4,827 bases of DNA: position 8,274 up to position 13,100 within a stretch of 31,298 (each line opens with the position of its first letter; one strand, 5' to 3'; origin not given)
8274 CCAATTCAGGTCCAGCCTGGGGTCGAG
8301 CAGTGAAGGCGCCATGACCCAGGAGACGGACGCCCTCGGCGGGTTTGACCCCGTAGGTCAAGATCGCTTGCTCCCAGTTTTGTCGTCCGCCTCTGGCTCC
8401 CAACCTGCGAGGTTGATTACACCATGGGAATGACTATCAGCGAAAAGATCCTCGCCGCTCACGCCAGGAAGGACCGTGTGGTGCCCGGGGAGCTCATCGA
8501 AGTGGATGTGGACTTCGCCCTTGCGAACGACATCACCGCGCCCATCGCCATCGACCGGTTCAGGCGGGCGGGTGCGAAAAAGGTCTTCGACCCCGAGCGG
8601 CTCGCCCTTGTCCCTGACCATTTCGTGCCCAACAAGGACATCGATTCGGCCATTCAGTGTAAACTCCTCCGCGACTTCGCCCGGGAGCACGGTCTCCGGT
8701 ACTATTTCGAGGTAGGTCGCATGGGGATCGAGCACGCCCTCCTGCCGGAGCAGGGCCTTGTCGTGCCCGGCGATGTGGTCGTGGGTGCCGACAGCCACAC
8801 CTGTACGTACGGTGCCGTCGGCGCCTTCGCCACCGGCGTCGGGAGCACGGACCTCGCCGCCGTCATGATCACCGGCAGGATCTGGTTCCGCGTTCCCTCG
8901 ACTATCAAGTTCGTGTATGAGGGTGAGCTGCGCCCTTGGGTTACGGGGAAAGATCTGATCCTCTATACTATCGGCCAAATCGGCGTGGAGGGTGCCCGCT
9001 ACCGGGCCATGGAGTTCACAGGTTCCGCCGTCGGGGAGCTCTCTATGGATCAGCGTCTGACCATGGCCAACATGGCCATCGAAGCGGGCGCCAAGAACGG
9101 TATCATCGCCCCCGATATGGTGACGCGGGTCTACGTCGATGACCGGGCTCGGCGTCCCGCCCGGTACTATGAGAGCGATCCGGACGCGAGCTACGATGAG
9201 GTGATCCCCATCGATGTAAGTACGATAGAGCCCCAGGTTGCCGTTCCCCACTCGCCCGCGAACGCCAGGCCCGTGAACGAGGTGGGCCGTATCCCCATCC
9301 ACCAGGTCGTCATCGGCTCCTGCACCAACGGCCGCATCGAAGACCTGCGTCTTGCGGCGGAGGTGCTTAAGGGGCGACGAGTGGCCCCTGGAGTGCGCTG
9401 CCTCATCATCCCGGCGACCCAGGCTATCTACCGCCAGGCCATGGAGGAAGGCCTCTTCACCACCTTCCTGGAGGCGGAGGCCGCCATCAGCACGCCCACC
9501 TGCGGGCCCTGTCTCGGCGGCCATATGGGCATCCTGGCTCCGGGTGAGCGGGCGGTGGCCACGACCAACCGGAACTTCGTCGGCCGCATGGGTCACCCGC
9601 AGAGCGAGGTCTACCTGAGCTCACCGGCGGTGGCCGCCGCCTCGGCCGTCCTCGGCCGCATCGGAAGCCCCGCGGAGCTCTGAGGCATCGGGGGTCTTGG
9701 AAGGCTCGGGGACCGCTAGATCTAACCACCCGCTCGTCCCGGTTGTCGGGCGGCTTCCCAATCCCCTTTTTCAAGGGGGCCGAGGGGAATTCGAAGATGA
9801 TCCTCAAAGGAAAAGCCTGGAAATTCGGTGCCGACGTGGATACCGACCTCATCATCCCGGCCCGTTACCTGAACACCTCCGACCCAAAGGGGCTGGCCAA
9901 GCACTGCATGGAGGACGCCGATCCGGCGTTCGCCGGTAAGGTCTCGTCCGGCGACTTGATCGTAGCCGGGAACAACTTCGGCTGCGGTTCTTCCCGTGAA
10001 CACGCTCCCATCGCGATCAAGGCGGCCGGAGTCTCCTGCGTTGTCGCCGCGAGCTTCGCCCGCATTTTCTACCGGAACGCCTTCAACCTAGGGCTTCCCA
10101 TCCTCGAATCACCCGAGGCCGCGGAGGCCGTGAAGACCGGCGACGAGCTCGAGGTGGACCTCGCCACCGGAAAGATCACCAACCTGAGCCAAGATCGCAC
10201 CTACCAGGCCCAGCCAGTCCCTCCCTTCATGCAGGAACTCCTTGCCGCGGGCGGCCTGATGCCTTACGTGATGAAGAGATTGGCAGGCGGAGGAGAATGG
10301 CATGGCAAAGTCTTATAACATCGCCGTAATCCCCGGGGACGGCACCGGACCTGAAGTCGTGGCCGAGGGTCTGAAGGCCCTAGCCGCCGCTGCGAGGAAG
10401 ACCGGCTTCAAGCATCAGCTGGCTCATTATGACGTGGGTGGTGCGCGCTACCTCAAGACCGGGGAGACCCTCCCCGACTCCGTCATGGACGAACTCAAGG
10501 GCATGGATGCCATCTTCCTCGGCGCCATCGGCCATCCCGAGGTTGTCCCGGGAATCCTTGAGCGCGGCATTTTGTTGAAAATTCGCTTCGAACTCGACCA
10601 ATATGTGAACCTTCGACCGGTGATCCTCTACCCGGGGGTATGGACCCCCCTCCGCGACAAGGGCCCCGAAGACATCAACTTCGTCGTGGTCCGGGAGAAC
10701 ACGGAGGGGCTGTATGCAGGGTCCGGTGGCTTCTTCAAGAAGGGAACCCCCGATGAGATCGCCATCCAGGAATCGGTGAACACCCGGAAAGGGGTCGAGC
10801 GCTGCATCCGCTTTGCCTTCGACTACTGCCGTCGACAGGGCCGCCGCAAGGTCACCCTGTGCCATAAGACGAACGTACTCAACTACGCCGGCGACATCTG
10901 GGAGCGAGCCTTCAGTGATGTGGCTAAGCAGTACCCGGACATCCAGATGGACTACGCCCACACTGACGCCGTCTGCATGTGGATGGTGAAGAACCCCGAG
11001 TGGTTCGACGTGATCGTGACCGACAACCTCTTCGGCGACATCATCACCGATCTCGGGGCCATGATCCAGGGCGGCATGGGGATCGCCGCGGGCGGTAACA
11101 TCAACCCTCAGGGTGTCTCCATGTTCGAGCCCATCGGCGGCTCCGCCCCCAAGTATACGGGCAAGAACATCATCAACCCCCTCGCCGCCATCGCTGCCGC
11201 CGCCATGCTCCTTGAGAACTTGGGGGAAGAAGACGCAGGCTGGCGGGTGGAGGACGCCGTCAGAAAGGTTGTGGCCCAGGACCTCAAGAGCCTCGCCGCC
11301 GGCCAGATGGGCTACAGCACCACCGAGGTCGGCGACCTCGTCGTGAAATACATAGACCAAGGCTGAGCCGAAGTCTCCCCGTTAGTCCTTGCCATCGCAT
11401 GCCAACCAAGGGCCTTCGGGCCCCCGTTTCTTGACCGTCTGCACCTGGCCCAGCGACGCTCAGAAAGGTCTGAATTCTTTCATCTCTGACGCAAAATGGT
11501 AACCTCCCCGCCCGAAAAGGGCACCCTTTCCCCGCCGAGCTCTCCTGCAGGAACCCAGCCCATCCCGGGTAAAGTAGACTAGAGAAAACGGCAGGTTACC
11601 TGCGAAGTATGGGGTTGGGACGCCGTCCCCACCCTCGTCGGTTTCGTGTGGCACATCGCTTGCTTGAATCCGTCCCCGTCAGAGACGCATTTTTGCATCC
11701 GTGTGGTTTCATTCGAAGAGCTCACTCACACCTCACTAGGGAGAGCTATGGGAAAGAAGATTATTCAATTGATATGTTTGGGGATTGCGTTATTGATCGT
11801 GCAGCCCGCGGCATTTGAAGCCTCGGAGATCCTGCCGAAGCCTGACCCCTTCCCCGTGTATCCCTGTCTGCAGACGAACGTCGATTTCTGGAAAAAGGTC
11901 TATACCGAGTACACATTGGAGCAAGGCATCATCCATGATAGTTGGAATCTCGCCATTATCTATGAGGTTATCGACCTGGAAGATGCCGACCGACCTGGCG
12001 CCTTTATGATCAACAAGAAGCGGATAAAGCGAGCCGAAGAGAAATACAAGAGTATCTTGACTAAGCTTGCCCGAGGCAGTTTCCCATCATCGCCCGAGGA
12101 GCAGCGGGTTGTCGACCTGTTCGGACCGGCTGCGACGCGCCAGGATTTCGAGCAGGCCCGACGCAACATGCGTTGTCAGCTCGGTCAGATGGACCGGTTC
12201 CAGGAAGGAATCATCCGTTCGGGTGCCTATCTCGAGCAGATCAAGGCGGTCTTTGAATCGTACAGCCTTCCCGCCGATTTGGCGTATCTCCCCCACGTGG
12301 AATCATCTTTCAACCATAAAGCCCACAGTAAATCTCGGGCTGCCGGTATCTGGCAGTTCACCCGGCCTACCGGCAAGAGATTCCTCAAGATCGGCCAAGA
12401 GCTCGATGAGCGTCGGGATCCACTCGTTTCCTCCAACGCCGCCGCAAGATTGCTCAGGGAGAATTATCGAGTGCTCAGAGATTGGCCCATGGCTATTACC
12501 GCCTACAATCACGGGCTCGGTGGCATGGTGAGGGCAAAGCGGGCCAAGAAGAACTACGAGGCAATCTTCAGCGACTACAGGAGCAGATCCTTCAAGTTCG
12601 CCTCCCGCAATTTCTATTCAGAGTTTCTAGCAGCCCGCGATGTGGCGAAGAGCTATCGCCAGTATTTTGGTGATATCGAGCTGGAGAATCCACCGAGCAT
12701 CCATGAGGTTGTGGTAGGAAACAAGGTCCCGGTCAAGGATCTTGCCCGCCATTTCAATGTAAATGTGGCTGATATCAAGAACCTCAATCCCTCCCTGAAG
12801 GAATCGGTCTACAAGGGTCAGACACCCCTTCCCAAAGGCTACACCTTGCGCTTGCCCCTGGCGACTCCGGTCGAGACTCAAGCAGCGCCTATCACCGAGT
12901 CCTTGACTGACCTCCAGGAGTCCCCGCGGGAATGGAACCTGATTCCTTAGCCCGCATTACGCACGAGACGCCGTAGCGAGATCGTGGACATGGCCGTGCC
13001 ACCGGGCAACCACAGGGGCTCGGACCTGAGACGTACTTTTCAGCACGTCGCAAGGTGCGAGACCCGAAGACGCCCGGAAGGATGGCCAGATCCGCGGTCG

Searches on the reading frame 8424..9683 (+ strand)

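Call 68: search_protein_families(library=pfam, proteins=[window:8424-9683:+], max_evalue=0.001)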
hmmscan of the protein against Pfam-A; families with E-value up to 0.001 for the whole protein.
window:8424-9683:+ (419 aa): 1 family
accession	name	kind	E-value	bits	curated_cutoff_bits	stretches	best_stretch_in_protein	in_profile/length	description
PF00330.25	Aconitase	-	1.1e-106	358.1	28.7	2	7-286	1-305/463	Aconitase family (aconitate hydratase)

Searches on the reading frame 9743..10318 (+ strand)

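Call 68: search_protein_families(library=pfam, proteins=[window:9743-10318:+], max_evalue=0.001)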
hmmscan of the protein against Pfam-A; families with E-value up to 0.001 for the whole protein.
window:9743-10318:+ (191 aa): 2 families
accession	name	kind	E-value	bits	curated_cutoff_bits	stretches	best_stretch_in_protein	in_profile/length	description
PF00694.25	Aconitase_C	-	1.7e-19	70.9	22.8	1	69-120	73-125/131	Aconitase C-terminal domain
PF06434.19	Aconitase_2_N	-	0.00037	20.7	27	0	98-179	94-173/204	Aconitate hydratase 2 N-terminus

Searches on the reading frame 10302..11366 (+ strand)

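Call 68: search_protein_families(library=pfam, proteins=[window:10302-11366:+], max_evalue=0.001)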
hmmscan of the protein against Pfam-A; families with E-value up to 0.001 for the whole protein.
window:10302-11366:+ (354 aa): 1 family
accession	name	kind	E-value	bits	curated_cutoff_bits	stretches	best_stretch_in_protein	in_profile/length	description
PF00180.25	Iso_dh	-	4.7e-92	309.4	27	1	6-347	1-348/348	Isocitrate/isopropylmalate dehydrogenase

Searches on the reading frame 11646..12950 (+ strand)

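Call 8: search_protein_families(library=pfam, proteins=[window:11646-12950:+], max_evalue=0.01)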
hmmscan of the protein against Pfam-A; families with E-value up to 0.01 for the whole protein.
window:11646-12950:+ (434 aa): 1 family
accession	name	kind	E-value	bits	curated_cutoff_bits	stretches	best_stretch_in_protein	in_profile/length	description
PF01464.25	SLT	-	1.8e-21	76.3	21.3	1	208-305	13-112/117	Transglycosylase SLT domain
